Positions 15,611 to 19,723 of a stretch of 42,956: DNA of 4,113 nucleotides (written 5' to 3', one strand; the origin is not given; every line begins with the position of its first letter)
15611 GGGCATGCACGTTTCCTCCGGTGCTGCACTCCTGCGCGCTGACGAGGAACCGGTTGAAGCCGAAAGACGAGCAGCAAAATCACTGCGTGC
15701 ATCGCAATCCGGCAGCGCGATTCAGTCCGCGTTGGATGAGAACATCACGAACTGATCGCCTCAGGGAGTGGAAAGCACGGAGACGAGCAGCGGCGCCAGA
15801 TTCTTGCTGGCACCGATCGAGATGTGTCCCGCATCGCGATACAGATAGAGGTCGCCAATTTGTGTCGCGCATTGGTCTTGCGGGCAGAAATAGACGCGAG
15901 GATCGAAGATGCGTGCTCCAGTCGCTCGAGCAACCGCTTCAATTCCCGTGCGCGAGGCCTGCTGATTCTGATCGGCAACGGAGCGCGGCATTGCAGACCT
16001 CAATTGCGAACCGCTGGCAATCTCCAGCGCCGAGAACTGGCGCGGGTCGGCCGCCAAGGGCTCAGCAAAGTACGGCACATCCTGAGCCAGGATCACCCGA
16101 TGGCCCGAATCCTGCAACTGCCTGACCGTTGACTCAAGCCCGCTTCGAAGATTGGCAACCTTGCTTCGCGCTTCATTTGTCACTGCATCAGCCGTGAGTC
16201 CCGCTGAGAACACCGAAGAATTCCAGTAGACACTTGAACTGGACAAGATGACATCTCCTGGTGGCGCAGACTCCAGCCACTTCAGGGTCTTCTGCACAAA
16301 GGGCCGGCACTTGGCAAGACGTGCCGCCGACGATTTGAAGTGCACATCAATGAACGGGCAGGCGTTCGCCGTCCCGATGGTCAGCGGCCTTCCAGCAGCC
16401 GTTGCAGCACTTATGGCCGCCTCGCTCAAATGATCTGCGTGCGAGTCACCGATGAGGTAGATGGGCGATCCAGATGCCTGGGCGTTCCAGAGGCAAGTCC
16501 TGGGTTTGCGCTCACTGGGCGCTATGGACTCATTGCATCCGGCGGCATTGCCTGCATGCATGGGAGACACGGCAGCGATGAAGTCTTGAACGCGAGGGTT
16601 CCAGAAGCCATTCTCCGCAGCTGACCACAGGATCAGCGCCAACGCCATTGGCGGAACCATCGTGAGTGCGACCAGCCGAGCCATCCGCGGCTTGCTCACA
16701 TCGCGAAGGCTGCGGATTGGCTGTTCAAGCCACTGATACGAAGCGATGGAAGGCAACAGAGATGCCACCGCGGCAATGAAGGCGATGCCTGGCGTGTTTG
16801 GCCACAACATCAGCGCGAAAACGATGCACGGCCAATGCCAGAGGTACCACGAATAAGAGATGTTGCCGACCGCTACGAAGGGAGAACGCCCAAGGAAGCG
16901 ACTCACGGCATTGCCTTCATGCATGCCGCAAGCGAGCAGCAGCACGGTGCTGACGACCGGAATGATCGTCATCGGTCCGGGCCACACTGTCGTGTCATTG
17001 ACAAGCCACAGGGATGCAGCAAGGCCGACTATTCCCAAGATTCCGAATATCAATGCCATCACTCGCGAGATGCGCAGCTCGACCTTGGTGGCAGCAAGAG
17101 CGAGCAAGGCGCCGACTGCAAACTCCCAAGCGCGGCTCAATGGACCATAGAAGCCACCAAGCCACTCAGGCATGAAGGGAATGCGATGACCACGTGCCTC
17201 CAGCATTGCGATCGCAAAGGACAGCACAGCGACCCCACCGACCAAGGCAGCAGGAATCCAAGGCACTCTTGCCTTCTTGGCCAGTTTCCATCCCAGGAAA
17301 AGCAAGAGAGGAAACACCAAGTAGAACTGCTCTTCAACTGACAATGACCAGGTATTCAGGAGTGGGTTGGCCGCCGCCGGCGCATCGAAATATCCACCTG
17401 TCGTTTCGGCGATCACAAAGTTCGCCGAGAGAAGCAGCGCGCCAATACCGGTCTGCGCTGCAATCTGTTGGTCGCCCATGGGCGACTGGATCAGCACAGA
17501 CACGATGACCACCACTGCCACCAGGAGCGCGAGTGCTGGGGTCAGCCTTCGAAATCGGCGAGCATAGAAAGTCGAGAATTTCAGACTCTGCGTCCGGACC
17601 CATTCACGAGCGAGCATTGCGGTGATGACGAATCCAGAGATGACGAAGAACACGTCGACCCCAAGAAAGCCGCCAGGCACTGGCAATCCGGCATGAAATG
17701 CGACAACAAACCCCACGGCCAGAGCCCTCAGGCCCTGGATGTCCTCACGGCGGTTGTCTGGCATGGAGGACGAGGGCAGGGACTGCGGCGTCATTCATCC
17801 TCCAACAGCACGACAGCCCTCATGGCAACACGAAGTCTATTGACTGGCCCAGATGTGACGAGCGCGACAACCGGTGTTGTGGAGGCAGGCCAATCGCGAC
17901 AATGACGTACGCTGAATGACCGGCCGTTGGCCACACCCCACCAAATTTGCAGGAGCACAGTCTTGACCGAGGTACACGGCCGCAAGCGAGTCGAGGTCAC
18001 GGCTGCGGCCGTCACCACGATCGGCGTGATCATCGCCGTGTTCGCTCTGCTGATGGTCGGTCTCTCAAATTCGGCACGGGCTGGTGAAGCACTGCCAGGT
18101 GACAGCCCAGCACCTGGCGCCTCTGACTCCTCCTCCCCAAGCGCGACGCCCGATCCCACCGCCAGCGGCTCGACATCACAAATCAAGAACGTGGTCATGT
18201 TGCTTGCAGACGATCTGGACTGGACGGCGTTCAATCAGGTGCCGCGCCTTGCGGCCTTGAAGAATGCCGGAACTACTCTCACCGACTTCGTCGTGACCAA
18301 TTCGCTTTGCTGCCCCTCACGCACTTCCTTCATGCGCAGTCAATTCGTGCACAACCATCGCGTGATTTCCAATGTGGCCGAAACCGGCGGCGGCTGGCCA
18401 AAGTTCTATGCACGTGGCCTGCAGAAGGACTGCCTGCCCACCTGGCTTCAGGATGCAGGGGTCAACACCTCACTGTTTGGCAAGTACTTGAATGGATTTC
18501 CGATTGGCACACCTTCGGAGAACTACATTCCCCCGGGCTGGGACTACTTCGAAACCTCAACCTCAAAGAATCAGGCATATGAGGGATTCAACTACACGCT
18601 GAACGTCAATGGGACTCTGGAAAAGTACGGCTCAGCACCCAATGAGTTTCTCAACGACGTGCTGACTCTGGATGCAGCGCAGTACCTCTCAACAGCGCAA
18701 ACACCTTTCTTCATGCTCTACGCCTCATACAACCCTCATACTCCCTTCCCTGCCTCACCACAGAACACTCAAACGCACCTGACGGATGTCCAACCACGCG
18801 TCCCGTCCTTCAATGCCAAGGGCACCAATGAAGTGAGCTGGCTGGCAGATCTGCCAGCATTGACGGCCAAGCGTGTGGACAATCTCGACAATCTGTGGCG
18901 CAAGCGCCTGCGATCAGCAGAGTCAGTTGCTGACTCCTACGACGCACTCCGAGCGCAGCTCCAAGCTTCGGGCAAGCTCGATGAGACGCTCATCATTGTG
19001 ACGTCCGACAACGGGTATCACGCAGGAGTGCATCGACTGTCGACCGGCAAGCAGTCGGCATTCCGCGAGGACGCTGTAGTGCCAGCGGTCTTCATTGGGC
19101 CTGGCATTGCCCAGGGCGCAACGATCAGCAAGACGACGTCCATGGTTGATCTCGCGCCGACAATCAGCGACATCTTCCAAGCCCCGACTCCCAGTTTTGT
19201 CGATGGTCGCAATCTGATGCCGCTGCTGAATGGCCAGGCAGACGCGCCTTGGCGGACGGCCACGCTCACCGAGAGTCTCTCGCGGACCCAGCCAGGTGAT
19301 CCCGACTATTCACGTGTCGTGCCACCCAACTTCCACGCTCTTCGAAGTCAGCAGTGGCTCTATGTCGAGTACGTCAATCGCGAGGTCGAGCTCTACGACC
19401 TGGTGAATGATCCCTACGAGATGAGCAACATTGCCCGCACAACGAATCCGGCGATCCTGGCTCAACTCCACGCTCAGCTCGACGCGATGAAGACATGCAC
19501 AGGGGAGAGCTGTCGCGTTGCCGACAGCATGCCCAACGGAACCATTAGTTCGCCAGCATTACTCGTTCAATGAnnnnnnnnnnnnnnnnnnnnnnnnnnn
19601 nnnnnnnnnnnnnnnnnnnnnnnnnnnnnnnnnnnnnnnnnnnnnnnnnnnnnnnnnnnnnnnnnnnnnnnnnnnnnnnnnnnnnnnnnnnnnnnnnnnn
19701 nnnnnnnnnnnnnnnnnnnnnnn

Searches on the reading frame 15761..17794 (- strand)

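Call 76: search_protein_families(library=pfam, proteins=[window:15761-17794:-], max_evalue=0.00001)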
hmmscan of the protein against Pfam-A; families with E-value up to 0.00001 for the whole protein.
window:15761-17794:- (677 aa): 2 families
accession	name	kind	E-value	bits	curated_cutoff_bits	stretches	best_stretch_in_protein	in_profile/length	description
PF19040.6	SGNH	-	6e-37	128.1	27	1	432-670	12-246/248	SGNH domain (fused to AT3 domains)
PF01757.29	Acyl_transf_3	-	2.3e-25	89.8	31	1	18-351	3-323/326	Acyltransferase domain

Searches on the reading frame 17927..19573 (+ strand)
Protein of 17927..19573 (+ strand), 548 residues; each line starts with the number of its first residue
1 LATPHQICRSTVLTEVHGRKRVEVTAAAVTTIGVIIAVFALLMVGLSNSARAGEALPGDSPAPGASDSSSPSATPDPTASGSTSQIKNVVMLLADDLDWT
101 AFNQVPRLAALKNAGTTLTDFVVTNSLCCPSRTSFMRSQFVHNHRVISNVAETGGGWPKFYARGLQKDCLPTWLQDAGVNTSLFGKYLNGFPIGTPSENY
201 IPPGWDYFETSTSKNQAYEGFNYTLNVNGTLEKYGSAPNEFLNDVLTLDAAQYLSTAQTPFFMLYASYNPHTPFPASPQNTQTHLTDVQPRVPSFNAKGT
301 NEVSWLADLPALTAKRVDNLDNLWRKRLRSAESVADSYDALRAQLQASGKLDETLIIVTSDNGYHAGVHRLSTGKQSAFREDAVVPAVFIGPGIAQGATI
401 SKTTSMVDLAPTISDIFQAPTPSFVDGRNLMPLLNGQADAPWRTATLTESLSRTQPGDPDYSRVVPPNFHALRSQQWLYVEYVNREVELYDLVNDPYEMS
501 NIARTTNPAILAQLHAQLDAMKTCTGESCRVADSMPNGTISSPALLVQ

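Call 76: search_protein_families(library=pfam, proteins=[window:17927-19573:+], max_evalue=0.00001)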
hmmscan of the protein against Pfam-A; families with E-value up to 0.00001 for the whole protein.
window:17927-19573:+ (548 aa): 2 families
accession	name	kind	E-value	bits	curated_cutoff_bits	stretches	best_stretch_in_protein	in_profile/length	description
PF00884.28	Sulfatase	-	1.2e-38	133.6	25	1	87-417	1-299/301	Sulfatase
PF16347.10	SGSH_C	-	7.6e-12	46.1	29.3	1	386-522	19-152/154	N-sulphoglucosamine sulphohydrolase, C-terminal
